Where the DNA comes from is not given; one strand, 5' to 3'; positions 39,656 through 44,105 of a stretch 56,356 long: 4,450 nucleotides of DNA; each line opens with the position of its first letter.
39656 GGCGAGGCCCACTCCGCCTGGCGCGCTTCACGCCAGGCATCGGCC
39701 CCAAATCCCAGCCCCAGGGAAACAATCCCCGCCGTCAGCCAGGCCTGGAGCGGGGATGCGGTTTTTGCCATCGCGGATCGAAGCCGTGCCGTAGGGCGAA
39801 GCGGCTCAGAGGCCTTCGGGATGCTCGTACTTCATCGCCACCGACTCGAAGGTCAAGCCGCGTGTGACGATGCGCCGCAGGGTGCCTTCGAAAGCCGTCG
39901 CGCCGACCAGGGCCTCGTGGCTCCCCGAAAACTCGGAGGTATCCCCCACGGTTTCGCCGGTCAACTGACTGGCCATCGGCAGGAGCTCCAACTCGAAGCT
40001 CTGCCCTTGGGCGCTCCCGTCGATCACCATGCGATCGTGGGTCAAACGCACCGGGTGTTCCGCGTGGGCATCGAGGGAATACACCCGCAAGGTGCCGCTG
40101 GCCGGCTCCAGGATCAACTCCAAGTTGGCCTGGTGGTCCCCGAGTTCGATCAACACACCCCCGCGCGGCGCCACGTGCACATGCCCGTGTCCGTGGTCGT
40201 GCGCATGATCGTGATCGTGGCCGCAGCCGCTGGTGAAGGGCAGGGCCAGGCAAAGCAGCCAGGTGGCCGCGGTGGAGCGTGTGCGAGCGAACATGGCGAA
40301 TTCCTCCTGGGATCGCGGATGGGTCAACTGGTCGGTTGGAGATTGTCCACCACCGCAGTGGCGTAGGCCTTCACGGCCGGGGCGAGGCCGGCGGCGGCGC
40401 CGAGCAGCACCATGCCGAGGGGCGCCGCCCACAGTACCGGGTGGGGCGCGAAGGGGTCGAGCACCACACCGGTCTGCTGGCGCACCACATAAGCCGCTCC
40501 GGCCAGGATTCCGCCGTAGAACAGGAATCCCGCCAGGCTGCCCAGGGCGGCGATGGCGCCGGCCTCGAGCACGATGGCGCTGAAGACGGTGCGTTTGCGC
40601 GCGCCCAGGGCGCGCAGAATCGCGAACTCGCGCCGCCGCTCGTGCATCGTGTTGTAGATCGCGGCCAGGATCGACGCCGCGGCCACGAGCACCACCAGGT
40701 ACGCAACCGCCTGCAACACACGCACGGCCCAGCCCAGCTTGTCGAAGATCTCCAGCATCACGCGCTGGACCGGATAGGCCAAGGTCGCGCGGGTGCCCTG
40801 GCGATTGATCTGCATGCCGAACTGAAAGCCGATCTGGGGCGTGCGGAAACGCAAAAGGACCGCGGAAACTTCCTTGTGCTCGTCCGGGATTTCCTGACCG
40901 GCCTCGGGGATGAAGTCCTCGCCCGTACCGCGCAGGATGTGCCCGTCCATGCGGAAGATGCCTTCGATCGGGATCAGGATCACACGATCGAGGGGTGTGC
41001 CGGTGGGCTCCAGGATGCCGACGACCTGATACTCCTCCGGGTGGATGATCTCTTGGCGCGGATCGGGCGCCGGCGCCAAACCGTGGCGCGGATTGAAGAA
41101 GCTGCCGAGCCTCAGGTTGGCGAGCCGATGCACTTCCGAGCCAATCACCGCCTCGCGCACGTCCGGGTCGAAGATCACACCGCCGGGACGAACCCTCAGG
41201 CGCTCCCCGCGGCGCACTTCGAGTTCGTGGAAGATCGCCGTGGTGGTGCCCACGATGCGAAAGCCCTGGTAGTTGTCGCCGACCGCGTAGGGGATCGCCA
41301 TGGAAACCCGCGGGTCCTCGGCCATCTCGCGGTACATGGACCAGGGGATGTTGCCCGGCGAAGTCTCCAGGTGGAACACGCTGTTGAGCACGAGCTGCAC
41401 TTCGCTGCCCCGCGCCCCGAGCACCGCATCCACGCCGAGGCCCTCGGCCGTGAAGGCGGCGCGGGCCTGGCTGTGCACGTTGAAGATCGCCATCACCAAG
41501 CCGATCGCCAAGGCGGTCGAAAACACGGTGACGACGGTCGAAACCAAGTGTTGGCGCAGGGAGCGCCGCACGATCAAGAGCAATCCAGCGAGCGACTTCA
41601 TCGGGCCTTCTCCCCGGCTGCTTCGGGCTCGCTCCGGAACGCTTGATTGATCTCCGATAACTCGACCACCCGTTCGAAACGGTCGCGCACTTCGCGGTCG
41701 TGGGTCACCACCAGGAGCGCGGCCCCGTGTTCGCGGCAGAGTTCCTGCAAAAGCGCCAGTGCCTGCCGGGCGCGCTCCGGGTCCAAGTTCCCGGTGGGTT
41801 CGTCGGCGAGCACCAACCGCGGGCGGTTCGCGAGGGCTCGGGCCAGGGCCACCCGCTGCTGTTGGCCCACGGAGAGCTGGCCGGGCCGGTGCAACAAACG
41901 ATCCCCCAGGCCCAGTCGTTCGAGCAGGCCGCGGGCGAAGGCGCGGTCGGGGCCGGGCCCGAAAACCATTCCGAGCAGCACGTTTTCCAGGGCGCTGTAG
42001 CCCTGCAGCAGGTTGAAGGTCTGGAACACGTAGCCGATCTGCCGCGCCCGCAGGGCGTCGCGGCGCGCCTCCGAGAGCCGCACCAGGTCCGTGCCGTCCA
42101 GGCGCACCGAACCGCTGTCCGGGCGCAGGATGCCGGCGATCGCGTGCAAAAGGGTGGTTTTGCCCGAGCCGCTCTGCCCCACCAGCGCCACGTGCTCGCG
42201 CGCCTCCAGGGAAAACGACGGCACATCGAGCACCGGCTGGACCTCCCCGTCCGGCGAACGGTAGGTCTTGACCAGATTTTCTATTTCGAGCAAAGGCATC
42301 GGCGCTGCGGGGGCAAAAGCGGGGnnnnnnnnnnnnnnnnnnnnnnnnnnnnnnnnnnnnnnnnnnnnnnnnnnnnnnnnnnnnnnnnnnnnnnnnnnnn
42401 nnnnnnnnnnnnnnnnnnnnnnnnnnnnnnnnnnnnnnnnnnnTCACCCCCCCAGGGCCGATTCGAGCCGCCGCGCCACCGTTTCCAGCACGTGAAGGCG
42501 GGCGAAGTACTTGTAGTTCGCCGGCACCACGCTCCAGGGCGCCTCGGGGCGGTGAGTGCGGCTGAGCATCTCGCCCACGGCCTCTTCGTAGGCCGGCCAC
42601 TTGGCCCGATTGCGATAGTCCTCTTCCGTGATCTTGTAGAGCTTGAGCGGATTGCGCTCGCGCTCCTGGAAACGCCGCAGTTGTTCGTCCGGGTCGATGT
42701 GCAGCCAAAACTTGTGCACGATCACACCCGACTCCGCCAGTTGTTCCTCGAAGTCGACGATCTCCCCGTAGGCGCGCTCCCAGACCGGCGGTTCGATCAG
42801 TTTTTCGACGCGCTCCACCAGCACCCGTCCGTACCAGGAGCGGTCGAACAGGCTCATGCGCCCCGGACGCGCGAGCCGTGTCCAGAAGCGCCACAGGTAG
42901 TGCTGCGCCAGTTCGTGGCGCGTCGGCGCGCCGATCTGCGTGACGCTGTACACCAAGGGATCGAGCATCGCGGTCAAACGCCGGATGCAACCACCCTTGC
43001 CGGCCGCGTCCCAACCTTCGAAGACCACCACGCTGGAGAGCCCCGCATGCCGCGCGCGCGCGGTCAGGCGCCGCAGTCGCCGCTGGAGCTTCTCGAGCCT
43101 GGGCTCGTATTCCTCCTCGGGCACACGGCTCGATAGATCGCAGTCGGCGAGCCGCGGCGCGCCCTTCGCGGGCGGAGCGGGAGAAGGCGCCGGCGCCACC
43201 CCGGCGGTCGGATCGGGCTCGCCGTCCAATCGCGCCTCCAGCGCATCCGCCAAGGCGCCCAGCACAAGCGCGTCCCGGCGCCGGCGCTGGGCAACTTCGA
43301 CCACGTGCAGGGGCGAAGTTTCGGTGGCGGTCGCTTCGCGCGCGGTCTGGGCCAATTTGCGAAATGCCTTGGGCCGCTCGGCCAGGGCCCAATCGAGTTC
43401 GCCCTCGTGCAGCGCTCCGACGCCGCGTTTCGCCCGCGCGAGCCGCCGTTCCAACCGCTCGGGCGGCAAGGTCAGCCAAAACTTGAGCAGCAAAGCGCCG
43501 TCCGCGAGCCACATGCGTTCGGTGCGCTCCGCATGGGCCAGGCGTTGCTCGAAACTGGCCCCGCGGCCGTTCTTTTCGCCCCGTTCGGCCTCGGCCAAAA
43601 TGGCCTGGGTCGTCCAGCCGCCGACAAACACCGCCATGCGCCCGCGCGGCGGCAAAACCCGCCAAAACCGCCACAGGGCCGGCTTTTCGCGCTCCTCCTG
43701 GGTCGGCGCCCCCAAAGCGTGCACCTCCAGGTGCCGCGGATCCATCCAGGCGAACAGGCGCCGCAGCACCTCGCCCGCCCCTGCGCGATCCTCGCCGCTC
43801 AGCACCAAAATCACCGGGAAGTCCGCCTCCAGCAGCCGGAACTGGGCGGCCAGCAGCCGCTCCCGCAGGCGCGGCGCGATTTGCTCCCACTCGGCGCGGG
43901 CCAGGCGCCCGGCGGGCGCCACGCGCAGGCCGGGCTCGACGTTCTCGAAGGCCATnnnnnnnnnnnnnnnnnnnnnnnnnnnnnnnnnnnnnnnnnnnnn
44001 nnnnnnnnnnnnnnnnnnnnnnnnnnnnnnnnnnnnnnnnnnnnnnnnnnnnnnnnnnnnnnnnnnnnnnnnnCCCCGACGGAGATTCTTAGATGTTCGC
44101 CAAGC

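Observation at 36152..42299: MacB-type ABC transporter with a His-rich lipoprotein, three tandem divergent DUF3299 paralogues and a HEAT protein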

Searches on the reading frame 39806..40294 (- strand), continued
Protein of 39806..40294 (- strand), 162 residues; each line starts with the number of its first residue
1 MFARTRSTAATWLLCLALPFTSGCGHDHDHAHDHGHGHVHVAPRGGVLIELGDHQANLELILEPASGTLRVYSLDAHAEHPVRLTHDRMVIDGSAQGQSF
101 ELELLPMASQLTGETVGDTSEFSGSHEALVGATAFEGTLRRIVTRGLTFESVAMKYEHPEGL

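Call 91: search_protein_families(library=pfam, proteins=[L055:2837-3814:+, L055:3895-4644:+, L055:4644-5492:+, L055:5499-6029:+, L081:3080-4150:+, L081:4169-5065:+, L081:5126-5947:+, L041:2708-3709:+, L041:3764-4567:+, L041:4575-5270:+], max_evalue=0.001)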
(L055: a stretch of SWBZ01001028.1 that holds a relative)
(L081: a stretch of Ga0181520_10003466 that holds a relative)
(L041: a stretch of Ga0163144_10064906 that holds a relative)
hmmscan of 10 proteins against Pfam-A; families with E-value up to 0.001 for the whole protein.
L055:2837-3814:+ (326 aa): 1 family
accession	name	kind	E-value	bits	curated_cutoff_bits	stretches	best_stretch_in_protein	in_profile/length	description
PF01297.22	ZnuA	-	2.3e-53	181.8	29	1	33-309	1-263/263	Zinc-uptake complex component A periplasmic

L055:3895-4644:+ (250 aa): 3 families
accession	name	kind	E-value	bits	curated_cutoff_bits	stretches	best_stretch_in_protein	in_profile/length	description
PF00005.33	ABC_tran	-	1.2e-25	91.2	25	1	22-160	3-137/137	ABC transporter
PF13304.12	AAA_21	-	2.6e-08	34.7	27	0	124-190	230-298/304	AAA domain, putative AbiEii toxin, Type IV TA system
PF02463.25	SMC_N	-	0.00018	21.4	40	0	31-50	25-44/220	RecF/RecN/SMC N terminal domain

L055:4644-5492:+ (283 aa): 2 families
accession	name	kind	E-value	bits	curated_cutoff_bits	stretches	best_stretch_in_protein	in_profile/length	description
PF00950.22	ABC-3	-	2e-38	132.8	20.1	1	17-275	8-256/258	ABC 3 transport family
PF01032.23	FecCD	-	3.7e-06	26.6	26.5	1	17-272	74-307/311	FecCD transport family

L055:5499-6029:+ (177 aa): 1 family
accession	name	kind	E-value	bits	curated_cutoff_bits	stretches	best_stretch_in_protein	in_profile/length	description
PF00565.23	SNase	-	4.6e-07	30.7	21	1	74-144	1-78/107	Staphylococcal nuclease homologue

L081:3080-4150:+ (357 aa): 2 families
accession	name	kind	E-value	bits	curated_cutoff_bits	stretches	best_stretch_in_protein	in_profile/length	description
PF07396.17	Porin_O_P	-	3e-06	27.2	20.9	0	247-287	238-276/370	Phosphate-selective porin O and P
PF07642.17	BBP2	-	0.00097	18.9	26.2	0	249-303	219-271/339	Putative beta-barrel porin-2, OmpL-like. bbp2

L081:4169-5065:+ (299 aa): 1 family
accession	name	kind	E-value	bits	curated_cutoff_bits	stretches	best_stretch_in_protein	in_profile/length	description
PF01297.22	ZnuA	-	2.3e-52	178.5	29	1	24-294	1-260/263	Zinc-uptake complex component A periplasmic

L081:5126-5947:+ (274 aa): 2 families
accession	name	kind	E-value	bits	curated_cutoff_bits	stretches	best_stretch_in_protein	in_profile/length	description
PF00950.22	ABC-3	-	3.1e-33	115.8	20.1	1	1-259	1-253/258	ABC 3 transport family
PF01032.23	FecCD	-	2.4e-05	24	26.5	1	39-261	80-308/311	FecCD transport family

L041:2708-3709:+ (334 aa): 2 families
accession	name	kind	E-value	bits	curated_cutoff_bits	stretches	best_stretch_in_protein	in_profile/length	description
PF00005.33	ABC_tran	-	1.5e-25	90.8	25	1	44-183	2-136/137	ABC transporter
PF13304.12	AAA_21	-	1.8e-12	48.4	27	1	150-216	233-300/304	AAA domain, putative AbiEii toxin, Type IV TA system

L041:3764-4567:+ (268 aa): 3 families
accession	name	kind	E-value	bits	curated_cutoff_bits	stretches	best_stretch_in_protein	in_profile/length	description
PF12679.13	ABC2_membrane_2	-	1.3e-15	57.9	27.2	1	6-263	17-280/283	ABC-2 family transporter protein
PF12730.13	ABC2_membrane_4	-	2.7e-10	41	27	1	26-168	34-164/179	ABC-2 family transporter protein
PF13346.12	ABC2_membrane_5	-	3.3e-05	23.9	25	1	51-203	29-183/205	ABC-2 family transporter protein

L041:4575-5270:+ (232 aa): 1 family
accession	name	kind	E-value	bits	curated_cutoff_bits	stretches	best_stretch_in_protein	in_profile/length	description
PF00300.27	His_Phos_1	-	2.5e-58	197.4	21.7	1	23-217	1-193/194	Histidine phosphatase superfamily (branch 1)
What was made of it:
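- L081 reads ZnuA, ZnuB, ATPase, FtsX, HisLipo, DUF3299 (call 91).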

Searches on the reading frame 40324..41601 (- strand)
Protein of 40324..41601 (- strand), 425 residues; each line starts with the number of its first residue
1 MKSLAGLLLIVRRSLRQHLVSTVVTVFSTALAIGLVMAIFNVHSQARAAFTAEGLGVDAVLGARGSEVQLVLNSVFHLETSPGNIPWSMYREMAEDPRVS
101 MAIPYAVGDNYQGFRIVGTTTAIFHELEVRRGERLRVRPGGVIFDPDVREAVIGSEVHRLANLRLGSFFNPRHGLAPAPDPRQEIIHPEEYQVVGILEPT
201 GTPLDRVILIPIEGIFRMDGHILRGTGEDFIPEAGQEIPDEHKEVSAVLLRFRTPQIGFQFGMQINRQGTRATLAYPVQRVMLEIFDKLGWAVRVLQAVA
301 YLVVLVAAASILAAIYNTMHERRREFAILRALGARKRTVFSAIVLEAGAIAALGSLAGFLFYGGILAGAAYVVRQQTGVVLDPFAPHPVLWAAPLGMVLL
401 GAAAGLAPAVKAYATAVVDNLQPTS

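Call 3: search_protein_families(library=pfam, proteins=[window:40324-41601:-], max_evalue=0.1)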
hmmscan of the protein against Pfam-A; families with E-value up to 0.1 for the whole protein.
window:40324-41601:- (425 aa): 2 families
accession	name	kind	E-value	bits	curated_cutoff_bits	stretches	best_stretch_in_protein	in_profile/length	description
PF02687.27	FtsX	-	1.4e-15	57.9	25.5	1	299-413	3-116/120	FtsX-like permease C-terminal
PF12704.14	MacB_PCD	-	1.4e-06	29.2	27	1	22-214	1-175/207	MacB-like periplasmic core domain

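Call 4: search_protein_families(library=ncbifam, proteins=[window:40324-41601:-], max_evalue=0.1)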
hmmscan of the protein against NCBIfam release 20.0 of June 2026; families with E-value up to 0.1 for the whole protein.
window:40324-41601:- (425 aa): 11 families
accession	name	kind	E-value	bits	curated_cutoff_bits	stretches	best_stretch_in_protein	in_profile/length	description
TIGR03434.1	ADOP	subfamily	1.6e-14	53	622.3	1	275-422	253-400/803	ADOP family duplicated permease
NF041854.1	ABC_perm_YbbP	equivalog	3.3e-07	28.6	999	1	278-404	669-790/806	putative ABC transporter permease subunit YbbP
TIGR02212.1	lolCE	equivalog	8.9e-07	28.2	362.45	1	285-360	258-333/411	lipoprotein-releasing ABC transporter permease subunit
NF038346.1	FtsX_actino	exception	0.00023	20.7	250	1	280-403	167-292/308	permease-like cell division protein FtsX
NF008357.0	PRK11146.1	exception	0.00046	19.1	439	1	212-361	189-337/414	lipoprotein-releasing ABC transporter permease subunit LolE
NF038347.1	FtsX_Gpos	exception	0.00077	18.9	225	1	293-407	167-285/296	permease-like cell division protein FtsX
NF005063.0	PRK06476.1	equivalog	0.0019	17.8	254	1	271-323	125-176/258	pyrroline-5-carboxylate reductase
NF008076.0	PRK10814.1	exception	0.0027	16.8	473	1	300-382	271-352/399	lipoprotein-releasing ABC transporter permease subunit LolC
TIGR02213.1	lolE_release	exception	0.0086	15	540.35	1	293-360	262-333/411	lipoprotein-releasing ABC transporter permease subunit LolE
NF011018.0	PRK14446.1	equivalog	0.052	13.6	101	0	311-377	11-77/88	acylphosphatase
TIGR01185.1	devC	equivalog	0.058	12.4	290.35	1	305-361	270-326/380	ABC transporter permease DevC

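Call 94: search_solved_structures(query=window:40324-41601:-, max_evalue=0.01)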
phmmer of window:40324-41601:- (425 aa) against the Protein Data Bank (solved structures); distinct sequences matched with E-value up to 0.01: 5.
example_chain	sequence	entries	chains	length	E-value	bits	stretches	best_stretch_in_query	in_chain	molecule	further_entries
5xu1_M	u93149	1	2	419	0.00059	22.4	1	280-412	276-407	ABC transporter permeae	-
5lil_A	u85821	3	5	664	0.0016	21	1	290-412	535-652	Macrolide export ATP-binding/permease protein MacB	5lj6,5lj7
9w2w_A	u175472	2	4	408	0.0037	19.8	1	297-367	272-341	LolF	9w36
9w35_A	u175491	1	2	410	0.0037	19.8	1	297-367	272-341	LolF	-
9w37_A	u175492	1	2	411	0.0038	19.8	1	297-367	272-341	LolF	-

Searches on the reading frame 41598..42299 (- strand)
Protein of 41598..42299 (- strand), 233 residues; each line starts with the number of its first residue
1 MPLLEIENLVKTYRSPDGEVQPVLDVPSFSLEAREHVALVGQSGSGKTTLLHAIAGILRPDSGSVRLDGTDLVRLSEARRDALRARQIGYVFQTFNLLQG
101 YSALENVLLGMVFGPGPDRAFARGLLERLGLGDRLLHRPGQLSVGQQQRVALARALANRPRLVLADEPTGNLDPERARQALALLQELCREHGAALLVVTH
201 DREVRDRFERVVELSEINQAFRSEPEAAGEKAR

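Call 3: search_protein_families(library=pfam, proteins=[window:41598-42299:-], max_evalue=0.1)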
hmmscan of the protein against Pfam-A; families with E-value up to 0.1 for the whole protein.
window:41598-42299:- (233 aa): 36 families (the best 25 are shown)
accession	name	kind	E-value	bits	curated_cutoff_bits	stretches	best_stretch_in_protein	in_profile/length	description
PF00005.33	ABC_tran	-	5.2e-34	118.2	25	1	27-169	4-136/137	ABC transporter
PF13304.12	AAA_21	-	1.5e-07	32.2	27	2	38-60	3-25/304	AAA domain, putative AbiEii toxin, Type IV TA system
PF02463.25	SMC_N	-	2.3e-06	27.7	40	1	34-68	24-59/220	RecF/RecN/SMC N terminal domain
PF13555.12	AAA_29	-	5.7e-06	26.4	27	1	30-62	18-50/61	P-loop containing region of AAA domain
PF05729.18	NACHT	-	1.2e-05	25.6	26.7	1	37-57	3-23/167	NACHT domain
PF13481.12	AAA_25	-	3.3e-05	24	27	0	175-202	164-191/195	AAA domain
PF06414.18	Zeta_toxin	-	6.4e-05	22.9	22.3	1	37-75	19-57/199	Zeta toxin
PF13401.12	AAA_22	-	0.00042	21.1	27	1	34-198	5-121/130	AAA domain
PF13671.12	AAA_33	-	0.0011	19.7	27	0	38-59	3-24/143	AAA domain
PF00004.35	AAA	-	0.0028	18.5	21.2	1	38-74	2-37/131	ATPase family associated with various cellular activities (AAA)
PF13191.12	AAA_16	-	0.0035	18.3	32.6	1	35-190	25-158/167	AAA ATPase domain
PF13604.12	AAA_30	-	0.006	16.8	27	1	36-70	20-47/191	AAA domain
PF03193.22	RsgA_GTPase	-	0.0083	16.4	30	1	35-59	107-131/174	RsgA GTPase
PF00448.28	SRP54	-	0.0099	16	22.7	1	37-76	4-43/196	SRP54-type protein, GTPase domain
PF13476.12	AAA_23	-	0.013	16.6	27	1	38-58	23-43/201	AAA domain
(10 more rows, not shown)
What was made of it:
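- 41598..42299 (-): ABC ATPase, 233 aa, of the LolD/MacB/YbbA type. PF00005 118 bits (call 3).
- Checked: ATPase 41598-42299: PF00005, 118 bits (call 3).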

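Call 4: search_protein_families(library=ncbifam, proteins=[window:41598-42299:-], max_evalue=0.1)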
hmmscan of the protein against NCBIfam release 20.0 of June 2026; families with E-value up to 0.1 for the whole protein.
window:41598-42299:- (233 aa): 216 families (the best 25 are shown)
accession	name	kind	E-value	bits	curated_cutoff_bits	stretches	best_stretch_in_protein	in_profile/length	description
TIGR02211.1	LolD_lipo_ex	equivalog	7.2e-60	202.2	307.75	1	3-216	1-216/221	lipoprotein-releasing ABC transporter ATP-binding protein LolD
NF008639.0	PRK11629.1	equivalog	3.3e-56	190.3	360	1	2-215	5-220/234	lipoprotein-releasing ABC transporter ATP-binding protein LolD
NF007879.0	PRK10584.1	equivalog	5.6e-52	176.7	336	1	5-216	8-221/228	putative ABC transporter ATP-binding protein YbbA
TIGR02982.1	heterocyst_DevA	subfamily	7.9e-52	176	295.8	1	4-215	2-215/220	ABC exporter ATP-binding subunit, DevA family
TIGR02673.1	FtsE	equivalog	4.3e-50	170.4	264.85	1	4-214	2-210/214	cell division ATP-binding protein FtsE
NF007826.0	PRK10535.1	equivalog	5.3e-48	163.7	966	1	2-216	3-218/648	macrolide ABC transporter ATP-binding protein/permease MacB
TIGR02315.1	ABC_phnC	equivalog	1.4e-46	158.9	266.1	1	3-228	1-233/243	phosphonate ABC transporter ATP-binding protein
TIGR03608.1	L_ocin_972_ABC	subfamily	6.6e-45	153.1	254.85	1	22-214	12-206/206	putative bacteriocin export ABC transporter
NF038007.1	ABC_ATP_DarD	equivalog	1.1e-43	149.3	375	1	4-215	2-214/218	darobactin export ABC transporter ATP-binding protein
TIGR02857.1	CydD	equivalog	7.7e-40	137.3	435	1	4-214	322-529/529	thiol reductant ABC exporter subunit CydD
TIGR02142.1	modC_ABC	equivalog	1.4e-38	133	285.05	1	28-214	17-205/353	molybdenum ABC transporter ATP-binding protein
TIGR03005.1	ectoine_ehuA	equivalog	1.4e-38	132.6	345.4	1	22-211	14-217/252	ectoine/hydroxyectoine ABC transporter ATP-binding protein EhuA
NF007027.0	PRK09493.1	equivalog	1.4e-38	132.6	379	1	22-204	15-198/240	glutamine ABC transporter ATP-binding protein GlnQ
NF008428.0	PRK11264.1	equivalog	1.9e-37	128.9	406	1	2-212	2-215/250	L-cystine ABC transporter ATP-binding protein TcyN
TIGR02314.1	ABC_MetN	equivalog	1.1e-36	126.5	499.7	1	4-209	2-208/343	methionine ABC transporter ATP-binding protein MetN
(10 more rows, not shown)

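Call 95: search_solved_structures(query=window:41598-42299:-, max_evalue=1e-30)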
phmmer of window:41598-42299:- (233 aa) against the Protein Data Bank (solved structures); distinct sequences matched with E-value up to 1e-30: 46.
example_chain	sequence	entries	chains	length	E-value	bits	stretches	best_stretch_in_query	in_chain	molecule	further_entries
7v8l_D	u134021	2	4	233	3e-49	171.1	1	3-215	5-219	Lipoprotein-releasing system ATP-binding protein LolD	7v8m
7mdy_D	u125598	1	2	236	3.2e-49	171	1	3-215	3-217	Lipoprotein-releasing system ATP-binding protein LolD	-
7arh_F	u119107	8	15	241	3.3e-49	171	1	3-215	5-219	Lipoprotein-releasing system ATP-binding protein LolD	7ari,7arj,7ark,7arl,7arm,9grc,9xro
9rlc_D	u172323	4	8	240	3.3e-49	171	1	3-215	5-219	Lipoprotein-releasing system ATP-binding protein LolD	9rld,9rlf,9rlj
9rle_D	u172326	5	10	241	3.3e-49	171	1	3-215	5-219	Lipoprotein-releasing system ATP-binding protein LolD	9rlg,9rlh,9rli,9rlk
7mdx_D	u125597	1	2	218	3.5e-49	170.9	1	3-214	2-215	Lipoprotein-releasing system ATP-binding protein LolD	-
7v8i_D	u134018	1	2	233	7.9e-49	169.7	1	3-215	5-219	Lipoprotein-releasing system ATP-binding protein LolD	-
9gvk_D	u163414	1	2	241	8.5e-49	169.6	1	3-215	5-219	Lipoprotein-releasing system ATP-binding protein LolD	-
8j5q_D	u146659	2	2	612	1.4e-47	165.6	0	2-208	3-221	Uncharacterized ABC transporter ATP-binding protein Rv1281c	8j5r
8j5s_D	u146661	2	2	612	8.9e-47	163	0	2-208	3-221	Uncharacterized ABC transporter ATP-binding protein Rv1281c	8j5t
8wd9_D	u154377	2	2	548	2.9e-45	158.1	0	2-212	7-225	Probable dipeptide-transport ATP-binding protein ABC transporter DppD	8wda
9ge6_B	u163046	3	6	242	1.2e-44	156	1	4-214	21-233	Uncharacterized ABC transporter ATP-binding protein YbbA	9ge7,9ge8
8wdb_D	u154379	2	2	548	2.1e-44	155.3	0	2-212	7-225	Probable dipeptide-transport ATP-binding protein ABC transporter DppD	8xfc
8s7v_K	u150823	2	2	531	1.4e-43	152.6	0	3-203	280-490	Glycine betaine/carnitine/choline transport ATP-binding protein OpuCA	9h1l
9w35_C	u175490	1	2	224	6.6e-43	150.4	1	4-213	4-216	LolD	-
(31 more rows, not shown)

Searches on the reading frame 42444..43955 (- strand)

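Call 3: search_protein_families(library=pfam, proteins=[window:42444-43955:-], max_evalue=0.1)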
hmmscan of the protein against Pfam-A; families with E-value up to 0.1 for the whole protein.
window:42444-43955:- (503 aa): 1 family
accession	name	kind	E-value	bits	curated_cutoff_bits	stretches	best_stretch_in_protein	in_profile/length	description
PF03976.20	PPK2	-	5.5e-114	379.9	22.3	2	280-498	4-222/229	Polyphosphate kinase 2 (PPK2)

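Call 4: search_protein_families(library=ncbifam, proteins=[window:42444-43955:-], max_evalue=0.1)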
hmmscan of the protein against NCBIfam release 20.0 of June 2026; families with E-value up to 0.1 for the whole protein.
window:42444-43955:- (503 aa): 5 families
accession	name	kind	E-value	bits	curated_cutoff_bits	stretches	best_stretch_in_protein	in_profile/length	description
TIGR03708.1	poly_P_AMP_trns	equivalog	1.9e-163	544.7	547.65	1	17-501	9-493/493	polyphosphate:AMP phosphotransferase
NF050016.1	PolyPhAMPPhtase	equivalog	7.3e-97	324.9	800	2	276-498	251-470/472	polyphosphate:AMP phosphotransferase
TIGR03707.1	PPK2_P_aer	equivalog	4.9e-82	275.1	301.8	2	278-497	2-221/230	polyphosphate kinase 2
TIGR03709.1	PPK2_rel_1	subfamily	1.5e-81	273.5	247.2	2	281-499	29-248/264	PPK2 family polyphosphate kinase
NF042973.1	ADPpolyPPhtase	equivalog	2.6e-56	190.9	450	2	285-499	39-262/285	ADP-polyphosphate phosphotransferase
